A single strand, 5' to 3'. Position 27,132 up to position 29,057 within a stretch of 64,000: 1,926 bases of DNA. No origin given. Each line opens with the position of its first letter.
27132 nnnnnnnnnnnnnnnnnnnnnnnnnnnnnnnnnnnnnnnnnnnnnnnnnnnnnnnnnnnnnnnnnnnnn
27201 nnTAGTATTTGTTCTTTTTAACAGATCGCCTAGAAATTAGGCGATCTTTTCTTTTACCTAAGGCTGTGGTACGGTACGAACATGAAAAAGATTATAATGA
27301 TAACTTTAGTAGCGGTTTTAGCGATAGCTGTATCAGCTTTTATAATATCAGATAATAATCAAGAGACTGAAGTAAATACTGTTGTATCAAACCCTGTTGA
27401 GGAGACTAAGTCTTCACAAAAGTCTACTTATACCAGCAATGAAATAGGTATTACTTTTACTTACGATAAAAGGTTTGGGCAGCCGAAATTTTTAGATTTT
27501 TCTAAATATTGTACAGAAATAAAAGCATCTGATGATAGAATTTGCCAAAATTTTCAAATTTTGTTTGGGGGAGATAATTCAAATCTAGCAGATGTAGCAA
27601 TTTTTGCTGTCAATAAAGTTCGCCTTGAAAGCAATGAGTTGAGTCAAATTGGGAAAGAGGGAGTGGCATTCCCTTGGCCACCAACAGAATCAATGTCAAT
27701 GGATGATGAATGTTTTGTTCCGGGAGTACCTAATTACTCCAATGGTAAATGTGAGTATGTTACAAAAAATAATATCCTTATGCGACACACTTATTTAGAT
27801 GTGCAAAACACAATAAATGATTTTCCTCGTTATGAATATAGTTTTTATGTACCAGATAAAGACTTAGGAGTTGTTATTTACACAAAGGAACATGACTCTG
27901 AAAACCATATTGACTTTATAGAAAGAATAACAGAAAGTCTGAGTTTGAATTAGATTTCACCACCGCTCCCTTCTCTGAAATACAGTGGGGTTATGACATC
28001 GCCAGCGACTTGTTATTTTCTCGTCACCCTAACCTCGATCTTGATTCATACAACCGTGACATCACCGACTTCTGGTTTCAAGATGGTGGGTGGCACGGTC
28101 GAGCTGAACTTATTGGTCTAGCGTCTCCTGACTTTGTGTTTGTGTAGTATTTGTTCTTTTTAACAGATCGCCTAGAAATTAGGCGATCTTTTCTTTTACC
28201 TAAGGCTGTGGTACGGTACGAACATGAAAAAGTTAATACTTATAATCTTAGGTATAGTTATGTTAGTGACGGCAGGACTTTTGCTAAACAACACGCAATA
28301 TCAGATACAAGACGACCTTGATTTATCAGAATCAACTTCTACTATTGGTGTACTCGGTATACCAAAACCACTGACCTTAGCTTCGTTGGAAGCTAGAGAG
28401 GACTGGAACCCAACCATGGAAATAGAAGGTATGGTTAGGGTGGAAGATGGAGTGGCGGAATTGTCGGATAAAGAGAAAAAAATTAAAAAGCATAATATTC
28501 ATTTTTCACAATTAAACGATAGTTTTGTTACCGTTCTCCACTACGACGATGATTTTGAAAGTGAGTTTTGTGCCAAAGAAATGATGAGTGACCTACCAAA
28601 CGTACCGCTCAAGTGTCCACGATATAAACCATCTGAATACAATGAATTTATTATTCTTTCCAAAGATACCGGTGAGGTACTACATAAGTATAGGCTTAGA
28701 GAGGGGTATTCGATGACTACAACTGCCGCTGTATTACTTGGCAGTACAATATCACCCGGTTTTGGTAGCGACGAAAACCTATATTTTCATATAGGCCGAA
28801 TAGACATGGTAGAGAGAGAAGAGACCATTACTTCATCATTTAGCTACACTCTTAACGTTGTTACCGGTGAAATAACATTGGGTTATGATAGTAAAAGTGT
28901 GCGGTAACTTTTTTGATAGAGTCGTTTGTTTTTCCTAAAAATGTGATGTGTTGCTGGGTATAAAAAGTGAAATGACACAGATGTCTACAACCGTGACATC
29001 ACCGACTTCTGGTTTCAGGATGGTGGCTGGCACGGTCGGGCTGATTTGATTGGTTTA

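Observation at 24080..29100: Giant Calx/M23/RTX effector followed by a cassette array with a triplicated 3'-end segment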

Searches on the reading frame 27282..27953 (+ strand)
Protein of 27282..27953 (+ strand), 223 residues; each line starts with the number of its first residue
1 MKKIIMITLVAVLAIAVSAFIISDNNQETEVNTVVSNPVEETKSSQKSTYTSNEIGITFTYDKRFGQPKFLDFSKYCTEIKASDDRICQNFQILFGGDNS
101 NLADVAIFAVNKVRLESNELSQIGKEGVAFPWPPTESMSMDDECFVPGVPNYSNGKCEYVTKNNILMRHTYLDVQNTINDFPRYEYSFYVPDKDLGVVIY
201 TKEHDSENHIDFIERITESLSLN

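Call 7: search_protein_families(library=pfam, proteins=[window:27282-27950:+], max_evalue=0.1)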
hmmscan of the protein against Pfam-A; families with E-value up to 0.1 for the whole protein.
window:27282-27950:+ (223 aa): 2 families
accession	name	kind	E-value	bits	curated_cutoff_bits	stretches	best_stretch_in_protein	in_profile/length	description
PF18933.6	PsbP_2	-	0.018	15.5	27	1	7-63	3-60/184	PsbP-like protein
PF07790.16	Pilin_N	-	0.076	14.3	25.2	0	4-60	10-57/78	Archaeal Type IV pilin, N-terminal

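Call 27: find_encoding_contigs(protein=window:27282-27953:+, flank=6000)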
Protein window:27282-27953:+ (223 aa): no gene with exactly this product is on record in the collection.

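Call 30: search_protein_families(library=ncbifam, proteins=[window:27282-27950:+], max_evalue=0.1)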
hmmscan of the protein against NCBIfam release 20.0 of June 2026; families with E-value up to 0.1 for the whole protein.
window:27282-27950:+ (223 aa): 3 families
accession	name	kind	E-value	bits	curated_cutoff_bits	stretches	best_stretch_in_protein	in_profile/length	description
NF053838.1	hit_Bd0108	equivalog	0.0011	19.5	40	1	1-46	1-44/94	predatory lifecycle switch protein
NF058548.1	BT_4411_fam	equivalog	0.051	13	220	1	1-42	1-43/223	BT4411 family hyaluronic acid-binding protein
NF040942.2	hypo_ExtJ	equivalog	0.085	13.3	52.5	0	1-35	1-34/77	selenite/tellurite reduction operon protein ExtJ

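Call 31: find_homologous_proteins(query=window:27282-27950:+, max_evalue=0.01)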
Query window:27282-27950:+ (223 aa): 1 proteins with E <= 0.01 among 207 candidates.
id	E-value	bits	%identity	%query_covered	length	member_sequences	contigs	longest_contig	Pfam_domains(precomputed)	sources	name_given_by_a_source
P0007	6.3e-145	498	100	100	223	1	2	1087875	-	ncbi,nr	ncbi:MAG: hypothetical protein H6779_01995 [Candidatus Nomurabacteria bacterium]|nr:hypothetical pro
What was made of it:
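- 27282..27953 (+): Gene A (223 aa, H6779_01995). It has an N-terminal membrane anchor or signal and is a candidate immunity or accessory protein of the 'A family'. It matches only itself in the 5.8-billion-protein word search (call 31).
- Tried and rejected: Gene A. It matched only itself in the word-indexed 5.8-billion-protein search (call 31).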

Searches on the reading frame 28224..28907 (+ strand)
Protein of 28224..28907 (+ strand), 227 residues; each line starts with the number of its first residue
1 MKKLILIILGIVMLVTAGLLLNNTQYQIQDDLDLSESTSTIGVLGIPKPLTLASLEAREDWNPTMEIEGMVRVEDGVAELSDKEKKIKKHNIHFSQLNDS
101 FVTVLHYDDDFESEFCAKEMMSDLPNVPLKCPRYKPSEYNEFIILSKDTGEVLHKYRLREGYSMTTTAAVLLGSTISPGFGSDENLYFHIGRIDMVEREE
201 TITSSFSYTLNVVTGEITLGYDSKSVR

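Call 7: search_protein_families(library=pfam, proteins=[window:28224-28904:+], max_evalue=0.1)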
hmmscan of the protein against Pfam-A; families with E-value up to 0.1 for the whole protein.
window:28224-28904:+ (227 aa): 0 families

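Call 28: find_encoding_contigs(protein=window:28224-28907:+, flank=6000)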
Protein window:28224-28907:+ (227 aa): no gene with exactly this product is on record in the collection.

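Call 30: search_protein_families(library=ncbifam, proteins=[window:28224-28904:+], max_evalue=0.1)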
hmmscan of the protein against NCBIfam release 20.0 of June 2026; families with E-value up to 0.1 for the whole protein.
window:28224-28904:+ (227 aa): 0 families

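Call 53: find_homologous_proteins(query=window:28224-28904:+, max_evalue=0.01)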
Query window:28224-28904:+ (227 aa): 26 proteins with E <= 0.01 among 637 candidates.
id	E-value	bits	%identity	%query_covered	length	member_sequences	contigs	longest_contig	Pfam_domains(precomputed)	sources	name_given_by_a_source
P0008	7.1e-145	498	100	100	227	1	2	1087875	-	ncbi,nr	ncbi:MAG: hypothetical protein H6779_02005 [Candidatus Nomurabacteria bacterium]|nr:hypothetical pro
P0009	7.5e-67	243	65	75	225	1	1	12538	-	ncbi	-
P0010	2.5e-63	232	53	96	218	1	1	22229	-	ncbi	-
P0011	6.7e-60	221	60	75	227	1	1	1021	-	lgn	-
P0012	1.1e-58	217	61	75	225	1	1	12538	-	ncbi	-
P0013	1.0e-46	177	59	62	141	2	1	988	-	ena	-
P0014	6.8e-31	126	39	89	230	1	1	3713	-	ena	-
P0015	6.0e-28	116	35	90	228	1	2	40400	-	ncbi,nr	ncbi:MAG: hypothetical protein KBC78_00640 [Candidatus Pacebacteria bacterium]|nr:hypothetical prote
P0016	4.4e-27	113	37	95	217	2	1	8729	-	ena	-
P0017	4.7e-27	113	36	96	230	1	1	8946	-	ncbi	-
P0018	5.0e-27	113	36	96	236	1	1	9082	-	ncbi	-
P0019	5.3e-27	113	38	95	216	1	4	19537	-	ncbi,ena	-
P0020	1.3e-25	109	35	90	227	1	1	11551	-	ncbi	-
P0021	7.3e-25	106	40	65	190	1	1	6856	-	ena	-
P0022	1.1e-24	106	38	76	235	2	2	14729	-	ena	-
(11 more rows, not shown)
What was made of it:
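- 28224..28907 (+): Gene B (227 aa, H6779_02005). It is a membrane-anchored, all-beta extracytoplasmic protein of the 'B family' and a candidate cognate immunity protein. There are 26 homologous clusters (call 53).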

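Call 54: find_encoding_contigs(protein=P0010, flank=10000, max_places=2)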
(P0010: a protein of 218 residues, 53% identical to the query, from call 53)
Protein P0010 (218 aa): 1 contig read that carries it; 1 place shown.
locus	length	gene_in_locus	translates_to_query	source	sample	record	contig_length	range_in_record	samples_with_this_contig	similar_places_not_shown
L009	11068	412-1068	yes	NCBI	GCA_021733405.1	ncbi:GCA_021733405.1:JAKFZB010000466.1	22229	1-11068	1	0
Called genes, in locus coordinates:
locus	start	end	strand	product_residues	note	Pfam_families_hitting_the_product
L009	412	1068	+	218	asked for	-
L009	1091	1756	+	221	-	-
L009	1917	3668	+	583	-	PF05157:MshEN, PF00437:T2SSE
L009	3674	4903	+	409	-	PF28597:T2SSF_N (faint), PF00482:T2SSF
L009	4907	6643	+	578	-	PF07963:N_methyl (weak), PF13620:CarboxypepD_reg (weak), PF24025:Ig_DR_A0283-like (faint), PF13620:CarboxypepD_reg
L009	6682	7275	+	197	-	-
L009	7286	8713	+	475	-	-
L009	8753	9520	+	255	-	PF00121:TIM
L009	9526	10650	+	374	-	PF00162:PGK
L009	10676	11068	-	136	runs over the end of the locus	PF11969:DcpS_C, PF01230:HIT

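Call 55: find_encoding_contigs(protein=P0015, flank=10000, max_places=2)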
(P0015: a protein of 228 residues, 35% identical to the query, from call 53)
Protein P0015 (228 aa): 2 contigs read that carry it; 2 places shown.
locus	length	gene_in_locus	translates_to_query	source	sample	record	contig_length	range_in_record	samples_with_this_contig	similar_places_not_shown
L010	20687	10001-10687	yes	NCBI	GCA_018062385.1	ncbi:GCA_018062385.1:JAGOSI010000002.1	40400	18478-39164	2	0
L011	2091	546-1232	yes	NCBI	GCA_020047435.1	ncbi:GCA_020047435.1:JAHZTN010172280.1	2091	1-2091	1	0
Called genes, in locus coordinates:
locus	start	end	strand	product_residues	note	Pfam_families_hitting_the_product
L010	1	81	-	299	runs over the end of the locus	-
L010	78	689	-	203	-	PF04542:Sigma70_r2, PF08281:Sigma70_r4_2, PF04545:Sigma70_r4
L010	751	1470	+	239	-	PF01479:S4, PF00849:PseudoU_synth_2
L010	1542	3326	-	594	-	PF00009:GTP_EFTU, PF01926:MMR_HSR1, PF22042:EF-G_D2, PF03144:GTP_EFTU_D2, PF00679:EFG_C, PF21018:BipA_C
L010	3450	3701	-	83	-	PF01541:GIY-YIG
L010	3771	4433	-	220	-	-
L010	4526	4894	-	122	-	-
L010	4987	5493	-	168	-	-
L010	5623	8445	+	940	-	PF00353:HemolysinCabind (weak)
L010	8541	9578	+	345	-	-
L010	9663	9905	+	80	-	-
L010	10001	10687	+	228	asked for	-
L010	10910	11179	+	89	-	-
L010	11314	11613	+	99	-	-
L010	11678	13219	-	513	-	-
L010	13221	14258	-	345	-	-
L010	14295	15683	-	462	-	-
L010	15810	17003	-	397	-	PF12389:Peptidase_M73 (weak), PF19403:SpaA_2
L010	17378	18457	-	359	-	PF00487:FA_desaturase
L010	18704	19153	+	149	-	-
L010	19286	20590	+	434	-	PF00696:AA_kinase, PF13840:ACT_7, PF01842:ACT (weak), PF22468:ACT_9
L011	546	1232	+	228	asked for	-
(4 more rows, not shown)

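Call 56: find_encoding_contigs(protein=P0019, flank=10000, max_places=2)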
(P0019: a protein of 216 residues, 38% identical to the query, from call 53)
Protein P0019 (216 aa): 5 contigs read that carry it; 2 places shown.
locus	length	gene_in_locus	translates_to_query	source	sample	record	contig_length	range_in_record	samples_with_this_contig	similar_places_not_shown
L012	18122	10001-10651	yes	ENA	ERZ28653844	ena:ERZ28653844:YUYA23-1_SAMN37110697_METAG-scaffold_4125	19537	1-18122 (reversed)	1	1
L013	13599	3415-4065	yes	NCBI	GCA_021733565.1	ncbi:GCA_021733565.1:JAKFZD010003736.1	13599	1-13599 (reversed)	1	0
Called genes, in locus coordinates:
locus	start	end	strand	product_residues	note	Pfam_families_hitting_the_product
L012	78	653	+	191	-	PF00438:S-AdoMet_synt_N, PF02772:S-AdoMet_synt_M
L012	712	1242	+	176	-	-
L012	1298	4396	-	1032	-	PF00873:ACR_tran, PF02355:SecD_SecF_C (weak)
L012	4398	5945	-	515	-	PF25973:BSH_CzcB, PF25989:YknX_C (weak)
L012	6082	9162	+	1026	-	-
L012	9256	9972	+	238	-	-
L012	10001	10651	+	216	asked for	-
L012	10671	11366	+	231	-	-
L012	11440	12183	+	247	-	-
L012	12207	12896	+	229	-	-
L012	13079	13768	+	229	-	-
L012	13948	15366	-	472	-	PF00224:PK, PF03328:HpcH_HpaI (weak), PF02887:PK_C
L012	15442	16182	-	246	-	PF03372:Exo_endo_phos (weak)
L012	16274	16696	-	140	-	-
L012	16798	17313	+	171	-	PF00565:SNase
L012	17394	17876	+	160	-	-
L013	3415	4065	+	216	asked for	-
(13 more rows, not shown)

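Call 69: predict_structure(alignment_id=A6)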
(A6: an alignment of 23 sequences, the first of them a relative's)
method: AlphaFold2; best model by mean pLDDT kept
length: 227 residues; sequences in the alignment: 23
mean_pLDDT: 74.9   pTM: 0.69
mean pLDDT of the five models: 74.9, 74.5, 72.4, 71.0, 70.8
residues with pLDDT >= 90: 90; 70-90: 49; 50-70: 54; < 50: 34
segments of 3 or more residues with pLDDT < 50: 22-38, 118-121, 169-173, 179-181, 223-227
pLDDT, mean of each block of 10 residues (from residue 1): 63 60 38 40 67 92 95 95 93 79 89 55 53 86 95 97 74 49 79 88 89 91 44
secondary structure, 60 per line:
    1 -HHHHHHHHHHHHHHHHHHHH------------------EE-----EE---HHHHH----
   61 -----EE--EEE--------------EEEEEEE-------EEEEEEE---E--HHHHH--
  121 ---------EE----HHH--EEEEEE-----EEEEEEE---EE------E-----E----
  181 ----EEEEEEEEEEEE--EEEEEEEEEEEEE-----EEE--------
elements in order: H2-21 H52-56 E70-72 E87-93 E101-107 H114-118 E141-146 E152-158 E185-196 E199-211 E217-219
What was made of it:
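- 28224..28907 (+): The AF2 model has pLDDT 74.9 (call 69).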

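Call 86: search_protein_families(library=pfam, proteins=[L010:8541-9575:+, L012:11440-12180:+, L012:10671-11363:+, L009:1091-1753:+, L012:9256-9969:+], max_evalue=0.05)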
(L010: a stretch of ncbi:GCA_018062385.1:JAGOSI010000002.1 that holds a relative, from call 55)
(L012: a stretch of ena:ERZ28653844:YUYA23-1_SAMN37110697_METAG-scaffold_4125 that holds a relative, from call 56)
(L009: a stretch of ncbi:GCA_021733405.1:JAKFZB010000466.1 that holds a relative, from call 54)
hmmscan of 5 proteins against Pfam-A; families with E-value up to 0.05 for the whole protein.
L010:8541-9575:+ (345 aa): 0 families

L012:11440-12180:+ (247 aa): 1 family
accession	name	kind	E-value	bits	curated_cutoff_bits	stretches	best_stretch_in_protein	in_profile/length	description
PF18933.6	PsbP_2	-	0.044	14.2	27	0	54-88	35-69/184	PsbP-like protein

L012:10671-11363:+ (231 aa): 0 families

L009:1091-1753:+ (221 aa): 0 families

L012:9256-9969:+ (238 aa): 0 families

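Call 87: search_solved_structures(query=A6, max_evalue=1)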
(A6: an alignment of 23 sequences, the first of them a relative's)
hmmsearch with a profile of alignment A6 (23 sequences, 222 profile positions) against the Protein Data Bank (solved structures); distinct sequences matched with E-value up to 1: 0.
